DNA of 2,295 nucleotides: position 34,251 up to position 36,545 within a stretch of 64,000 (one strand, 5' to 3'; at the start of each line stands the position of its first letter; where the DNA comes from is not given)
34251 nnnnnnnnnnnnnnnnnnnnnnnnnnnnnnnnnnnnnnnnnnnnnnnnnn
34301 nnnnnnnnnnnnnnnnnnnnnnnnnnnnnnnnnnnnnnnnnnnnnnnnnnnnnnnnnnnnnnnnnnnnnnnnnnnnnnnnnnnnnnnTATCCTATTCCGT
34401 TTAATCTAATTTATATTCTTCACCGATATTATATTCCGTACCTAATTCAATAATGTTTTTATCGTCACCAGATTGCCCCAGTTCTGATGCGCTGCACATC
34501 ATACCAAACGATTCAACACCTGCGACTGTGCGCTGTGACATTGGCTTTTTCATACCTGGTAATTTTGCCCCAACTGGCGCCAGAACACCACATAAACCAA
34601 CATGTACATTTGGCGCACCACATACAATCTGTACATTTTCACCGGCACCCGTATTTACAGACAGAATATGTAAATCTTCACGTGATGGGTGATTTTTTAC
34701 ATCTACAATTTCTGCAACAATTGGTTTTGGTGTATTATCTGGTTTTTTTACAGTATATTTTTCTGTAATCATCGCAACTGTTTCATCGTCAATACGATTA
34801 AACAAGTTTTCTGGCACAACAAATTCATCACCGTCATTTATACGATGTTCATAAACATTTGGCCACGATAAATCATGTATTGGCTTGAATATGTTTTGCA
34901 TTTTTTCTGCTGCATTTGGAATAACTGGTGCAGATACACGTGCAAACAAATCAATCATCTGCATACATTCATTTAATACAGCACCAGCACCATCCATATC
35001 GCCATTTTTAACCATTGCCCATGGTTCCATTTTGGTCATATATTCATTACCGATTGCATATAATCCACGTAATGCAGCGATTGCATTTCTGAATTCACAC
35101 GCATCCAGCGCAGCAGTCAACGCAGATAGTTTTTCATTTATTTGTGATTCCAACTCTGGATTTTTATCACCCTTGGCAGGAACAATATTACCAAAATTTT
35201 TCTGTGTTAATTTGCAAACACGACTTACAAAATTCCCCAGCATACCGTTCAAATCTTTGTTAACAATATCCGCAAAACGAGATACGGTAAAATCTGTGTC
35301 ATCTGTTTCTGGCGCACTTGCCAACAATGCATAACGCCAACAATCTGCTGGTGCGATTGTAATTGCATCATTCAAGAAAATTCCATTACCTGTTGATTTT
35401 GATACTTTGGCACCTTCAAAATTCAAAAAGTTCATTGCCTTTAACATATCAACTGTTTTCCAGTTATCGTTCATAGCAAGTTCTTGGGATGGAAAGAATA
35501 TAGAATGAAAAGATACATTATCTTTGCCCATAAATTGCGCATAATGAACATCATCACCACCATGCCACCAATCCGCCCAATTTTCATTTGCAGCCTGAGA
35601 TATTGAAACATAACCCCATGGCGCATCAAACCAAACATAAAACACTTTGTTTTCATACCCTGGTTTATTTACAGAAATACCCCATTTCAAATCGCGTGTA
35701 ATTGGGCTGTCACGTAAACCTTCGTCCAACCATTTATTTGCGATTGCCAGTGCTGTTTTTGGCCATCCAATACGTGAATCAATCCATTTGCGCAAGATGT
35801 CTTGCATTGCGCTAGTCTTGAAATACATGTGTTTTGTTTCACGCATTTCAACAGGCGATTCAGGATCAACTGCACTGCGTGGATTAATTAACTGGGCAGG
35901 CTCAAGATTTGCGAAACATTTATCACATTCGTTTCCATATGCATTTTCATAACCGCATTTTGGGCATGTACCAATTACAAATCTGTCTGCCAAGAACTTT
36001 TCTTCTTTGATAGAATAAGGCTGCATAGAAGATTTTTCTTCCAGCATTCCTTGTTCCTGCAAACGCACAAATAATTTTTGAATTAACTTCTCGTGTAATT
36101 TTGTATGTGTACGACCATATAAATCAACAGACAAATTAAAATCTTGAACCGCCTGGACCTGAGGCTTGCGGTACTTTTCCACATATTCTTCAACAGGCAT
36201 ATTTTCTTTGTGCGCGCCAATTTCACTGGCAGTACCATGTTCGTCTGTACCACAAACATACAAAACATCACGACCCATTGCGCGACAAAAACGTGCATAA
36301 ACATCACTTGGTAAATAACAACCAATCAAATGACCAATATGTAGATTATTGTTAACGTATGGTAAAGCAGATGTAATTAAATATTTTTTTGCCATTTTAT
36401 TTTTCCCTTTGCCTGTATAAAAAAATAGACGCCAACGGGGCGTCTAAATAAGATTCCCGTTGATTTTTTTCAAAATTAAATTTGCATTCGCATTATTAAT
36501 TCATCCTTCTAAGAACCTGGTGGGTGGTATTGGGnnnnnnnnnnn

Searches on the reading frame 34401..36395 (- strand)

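Call 12: search_protein_families(library=pfam, proteins=[window:34401-36395:-], max_evalue=0.00001)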
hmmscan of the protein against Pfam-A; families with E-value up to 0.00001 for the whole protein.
window:34401-36395:- (664 aa): 4 families
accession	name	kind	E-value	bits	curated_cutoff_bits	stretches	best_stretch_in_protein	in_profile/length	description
PF09334.17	tRNA-synt_1g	-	1.7e-135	452.2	20.1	1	5-393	1-390/391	tRNA synthetases class I (M)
PF19303.5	Anticodon_3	-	1.7e-31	109.6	23.5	1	408-548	7-148/152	Anticodon binding domain of methionyl tRNA ligase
PF00133.28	tRNA-synt_1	-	1.3e-15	57.5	22.7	1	3-242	23-243/414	tRNA synthetases class I (I, L, M and V)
PF01588.26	tRNA_bind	-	3e-14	53.3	27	1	560-659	3-95/96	Putative tRNA binding domain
